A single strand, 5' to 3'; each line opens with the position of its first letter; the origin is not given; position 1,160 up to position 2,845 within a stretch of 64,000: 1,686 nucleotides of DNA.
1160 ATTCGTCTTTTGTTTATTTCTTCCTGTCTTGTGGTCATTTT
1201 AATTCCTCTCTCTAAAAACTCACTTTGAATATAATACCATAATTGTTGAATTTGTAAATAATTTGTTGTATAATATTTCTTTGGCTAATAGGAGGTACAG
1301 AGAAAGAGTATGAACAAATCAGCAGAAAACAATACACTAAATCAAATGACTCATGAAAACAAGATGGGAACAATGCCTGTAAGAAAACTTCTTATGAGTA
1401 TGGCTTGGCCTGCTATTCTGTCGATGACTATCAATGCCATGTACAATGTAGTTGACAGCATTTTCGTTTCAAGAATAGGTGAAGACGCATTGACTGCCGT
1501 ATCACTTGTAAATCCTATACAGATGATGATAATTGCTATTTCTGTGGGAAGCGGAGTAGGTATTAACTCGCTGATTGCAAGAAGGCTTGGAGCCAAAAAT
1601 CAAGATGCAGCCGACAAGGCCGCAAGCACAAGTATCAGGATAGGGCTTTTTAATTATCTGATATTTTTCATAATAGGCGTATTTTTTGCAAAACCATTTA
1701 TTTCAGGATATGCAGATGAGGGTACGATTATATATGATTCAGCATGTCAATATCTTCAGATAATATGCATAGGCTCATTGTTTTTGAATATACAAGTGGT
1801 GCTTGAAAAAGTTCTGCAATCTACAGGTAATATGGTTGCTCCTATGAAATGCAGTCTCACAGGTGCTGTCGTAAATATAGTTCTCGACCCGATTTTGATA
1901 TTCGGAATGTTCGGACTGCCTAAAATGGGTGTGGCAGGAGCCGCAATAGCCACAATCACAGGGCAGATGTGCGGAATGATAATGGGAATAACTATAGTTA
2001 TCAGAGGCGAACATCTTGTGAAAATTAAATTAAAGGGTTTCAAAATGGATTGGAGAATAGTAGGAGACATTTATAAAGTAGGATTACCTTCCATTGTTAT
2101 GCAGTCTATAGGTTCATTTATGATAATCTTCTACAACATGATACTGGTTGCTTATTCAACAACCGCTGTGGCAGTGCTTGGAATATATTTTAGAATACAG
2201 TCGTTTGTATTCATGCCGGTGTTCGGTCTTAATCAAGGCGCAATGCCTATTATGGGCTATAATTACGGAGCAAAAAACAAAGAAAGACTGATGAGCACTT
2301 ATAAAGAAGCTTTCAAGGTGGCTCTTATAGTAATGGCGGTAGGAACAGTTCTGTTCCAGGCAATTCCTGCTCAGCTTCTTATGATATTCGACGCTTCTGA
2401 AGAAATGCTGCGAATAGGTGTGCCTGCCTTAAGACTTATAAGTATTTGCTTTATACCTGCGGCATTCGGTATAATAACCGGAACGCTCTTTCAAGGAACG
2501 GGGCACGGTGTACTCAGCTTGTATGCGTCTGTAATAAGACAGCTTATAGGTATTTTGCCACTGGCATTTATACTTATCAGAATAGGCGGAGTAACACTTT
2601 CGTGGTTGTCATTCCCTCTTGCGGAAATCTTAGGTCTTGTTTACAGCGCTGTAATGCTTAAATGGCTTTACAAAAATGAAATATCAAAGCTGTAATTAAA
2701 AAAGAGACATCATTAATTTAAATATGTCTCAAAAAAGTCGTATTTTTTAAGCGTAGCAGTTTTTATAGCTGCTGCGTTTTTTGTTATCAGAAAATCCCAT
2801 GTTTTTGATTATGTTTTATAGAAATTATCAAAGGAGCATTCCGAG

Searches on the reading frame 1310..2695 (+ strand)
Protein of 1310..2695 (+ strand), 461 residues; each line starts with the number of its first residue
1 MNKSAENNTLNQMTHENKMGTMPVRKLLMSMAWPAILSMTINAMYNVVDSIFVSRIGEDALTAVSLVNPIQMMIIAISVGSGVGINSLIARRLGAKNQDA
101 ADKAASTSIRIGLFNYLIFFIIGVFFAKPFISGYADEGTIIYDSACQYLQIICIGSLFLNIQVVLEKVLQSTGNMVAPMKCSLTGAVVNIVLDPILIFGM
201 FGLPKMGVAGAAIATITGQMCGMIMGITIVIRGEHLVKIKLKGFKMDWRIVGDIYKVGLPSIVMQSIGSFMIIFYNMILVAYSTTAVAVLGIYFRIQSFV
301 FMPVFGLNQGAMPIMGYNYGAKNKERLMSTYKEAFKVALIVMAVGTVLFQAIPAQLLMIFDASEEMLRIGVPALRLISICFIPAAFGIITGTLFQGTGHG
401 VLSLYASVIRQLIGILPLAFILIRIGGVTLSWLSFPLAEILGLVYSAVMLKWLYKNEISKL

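Call 43: search_protein_families(library=ncbifam, proteins=[window:1310-2695:+], max_evalue=1e-10)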
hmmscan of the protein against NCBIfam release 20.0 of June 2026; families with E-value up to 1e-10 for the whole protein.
window:1310-2695:+ (461 aa): 8 families
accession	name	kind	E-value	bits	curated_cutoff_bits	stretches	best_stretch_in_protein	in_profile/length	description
TIGR00797.1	matE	subfamily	1.7e-68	231.4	147.4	1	34-423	1-385/396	MATE family efflux transporter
NF007130.1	PRK09575.1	equivalog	7.7e-45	153.9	445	1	27-450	7-427/435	MATE family efflux transporter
NF041801.1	MATE_SolL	equivalog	5.8e-35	121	780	1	24-448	18-444/458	solanimycin export family MATE transporter SolL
NF000131.1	MATE_multi_MepA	equivalog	3.2e-30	105.7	850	1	22-454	12-437/451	multidrug efflux MATE transporter MepA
NF000217.1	MATE_multi_FepA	equivalog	1.2e-22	80.6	900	1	20-442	9-427/443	multidrug efflux MATE transporter FepA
NF052396.1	MATE_WgkD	equivalog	2.3e-20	73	510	1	30-437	7-408/428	tryglysin-associated MATE efflux transporter WgkD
NF007562.1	PRK10189.1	equivalog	8e-18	64.4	465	1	28-383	29-387/470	EmmdR/YeeO family multidrug/toxin efflux MATE transporter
NF001214.0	PRK00187.1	equivalog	1.8e-14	53.6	449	1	26-391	10-374/464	NorM family multidrug efflux MATE transporter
